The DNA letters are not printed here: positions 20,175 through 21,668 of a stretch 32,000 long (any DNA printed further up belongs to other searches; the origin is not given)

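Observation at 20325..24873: Four-gene Fe-S/radical cassette with no recognisable substrate gene: nitroreductase, B12-rSAM, DUF362-ferredoxin, SPASM/twitch-rSAM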

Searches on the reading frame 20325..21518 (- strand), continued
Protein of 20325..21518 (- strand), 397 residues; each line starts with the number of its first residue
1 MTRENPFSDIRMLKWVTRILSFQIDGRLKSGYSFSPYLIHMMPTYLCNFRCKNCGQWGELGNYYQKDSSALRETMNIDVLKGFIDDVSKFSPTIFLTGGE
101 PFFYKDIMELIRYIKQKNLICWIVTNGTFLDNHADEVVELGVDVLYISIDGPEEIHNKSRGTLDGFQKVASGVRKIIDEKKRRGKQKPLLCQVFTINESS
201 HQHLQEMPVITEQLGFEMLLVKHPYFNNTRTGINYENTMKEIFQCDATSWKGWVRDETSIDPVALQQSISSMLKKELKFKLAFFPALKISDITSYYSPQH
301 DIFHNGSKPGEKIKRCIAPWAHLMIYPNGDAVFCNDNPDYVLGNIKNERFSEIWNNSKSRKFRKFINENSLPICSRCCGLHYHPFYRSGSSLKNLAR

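Call 104: predict_structure(alignment_id=A4)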
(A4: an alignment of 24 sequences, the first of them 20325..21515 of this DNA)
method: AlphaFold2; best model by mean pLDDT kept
length: 396 residues; sequences in the alignment: 24
mean_pLDDT: 83.6   pTM: 0.87
mean pLDDT of the five models: 83.6, 83.6, 83.5, 82.1, 81.7
residues with pLDDT >= 90: 200; 70-90: 137; 50-70: 26; < 50: 33
segments of 3 or more residues with pLDDT < 50: 303-311, 375-396
pLDDT, mean of each block of 10 residues (from residue 1): 65 78 79 90 88 76 78 93 96 92 96 97 95 98 96 92 96 98 97 91 96 97 78 86 79 79 94 93 82 76 46 58 92 80 96 94 81 52 39 40
secondary structure, 60 per line:
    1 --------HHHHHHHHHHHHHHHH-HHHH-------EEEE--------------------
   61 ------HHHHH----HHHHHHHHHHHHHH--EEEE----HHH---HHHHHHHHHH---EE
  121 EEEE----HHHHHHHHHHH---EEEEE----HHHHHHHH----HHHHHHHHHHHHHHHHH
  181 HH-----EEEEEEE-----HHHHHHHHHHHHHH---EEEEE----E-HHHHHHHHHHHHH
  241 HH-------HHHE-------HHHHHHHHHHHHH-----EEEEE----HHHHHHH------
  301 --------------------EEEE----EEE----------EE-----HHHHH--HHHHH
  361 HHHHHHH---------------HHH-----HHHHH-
elements in order: H9-24 H26-29 E37-40 H67-71 H76-89 E92-95 H106-115 E119-124 H129-139 E143-147 H152-159 H164-182 E188-194 H200-213 E217-221 H228-242 H261-273 E279-283 H288-294 E321-324 E329-331 H349-353 H356-367 H391-395

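Call 106: fold_search(model_id=the predicted structure, library=pdb)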
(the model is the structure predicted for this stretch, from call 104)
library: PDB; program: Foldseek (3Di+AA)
matches with E <= 10: 1696; with E <= 0.001: 111
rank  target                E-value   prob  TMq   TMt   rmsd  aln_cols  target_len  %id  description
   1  7vob                  1.1e-13  1.00  0.61  0.73   4.6       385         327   15  The crystal structure of a Radical SAM Enzyme BlsE involved in the Biosynthesis of Blasticidin S (released 2022-05-04)
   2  6efn                  1.7e-13  1.00  0.53  0.54   7.6       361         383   16  Structure of a RiPP maturase, SkfB (released 2018-10-24)
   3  8hzy_A                3.1e-13  1.00  0.54  0.47   8.4       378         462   13  The crystal structure of a Radical SAM Enzyme DesII (released 2024-07-10)
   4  8hzv_A                1.5e-12  1.00  0.59  0.50   5.9       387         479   13  The crystal structure of a Radical SAM Enzyme DesII (released 2024-07-10)
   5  8hzv_D                2.1e-12  1.00  0.56  0.48   7.9       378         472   13  The crystal structure of a Radical SAM Enzyme DesII (released 2024-07-10)
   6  5v1s_A                3.2e-12  1.00  0.57  0.53   7.3       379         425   13  Crystal structure of Streptococcus suis SuiB bound to S-adenosylmethionine (released 2017-08-30)
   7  5v1q_B                3.4e-12  1.00  0.59  0.53   7.8       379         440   13  Crystal structure of Streptococcus suis SuiB (released 2017-08-30)
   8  8hzv_C                5.9e-12  1.00  0.61  0.51   5.7       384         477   15  The crystal structure of a Radical SAM Enzyme DesII (released 2024-07-10)
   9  8hzy_B                5.9e-12  1.00  0.55  0.49   8.0       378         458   13  The crystal structure of a Radical SAM Enzyme DesII (released 2024-07-10)
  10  5v1t_A                7.1e-12  1.00  0.59  0.53   6.5       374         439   12  Crystal structure of Streptococcus suis SuiB bound to precursor peptide SuiA (released 2017-08-30)
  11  5v1q_A                8.0e-12  1.00  0.58  0.54   6.8       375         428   13  Crystal structure of Streptococcus suis SuiB (released 2017-08-30)
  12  8hzv_B                1.1e-11  1.00  0.57  0.48   8.1       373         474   13  The crystal structure of a Radical SAM Enzyme DesII (released 2024-07-10)
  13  2fb2_B                2.1e-11  1.00  0.49  0.58  10.3       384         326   12  Structure of the MoaA Arg17/266/268/Ala triple mutant (released 2006-05-09)
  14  1tv7_A                2.8e-11  1.00  0.51  0.60   6.2       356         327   13  Structure of the S-adenosylmethionine dependent Enzyme MoaA (released 2004-08-31)
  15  5v1s_B                3.8e-11  1.00  0.57  0.53   5.9       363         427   11  Crystal structure of Streptococcus suis SuiB bound to S-adenosylmethionine (released 2017-08-30)
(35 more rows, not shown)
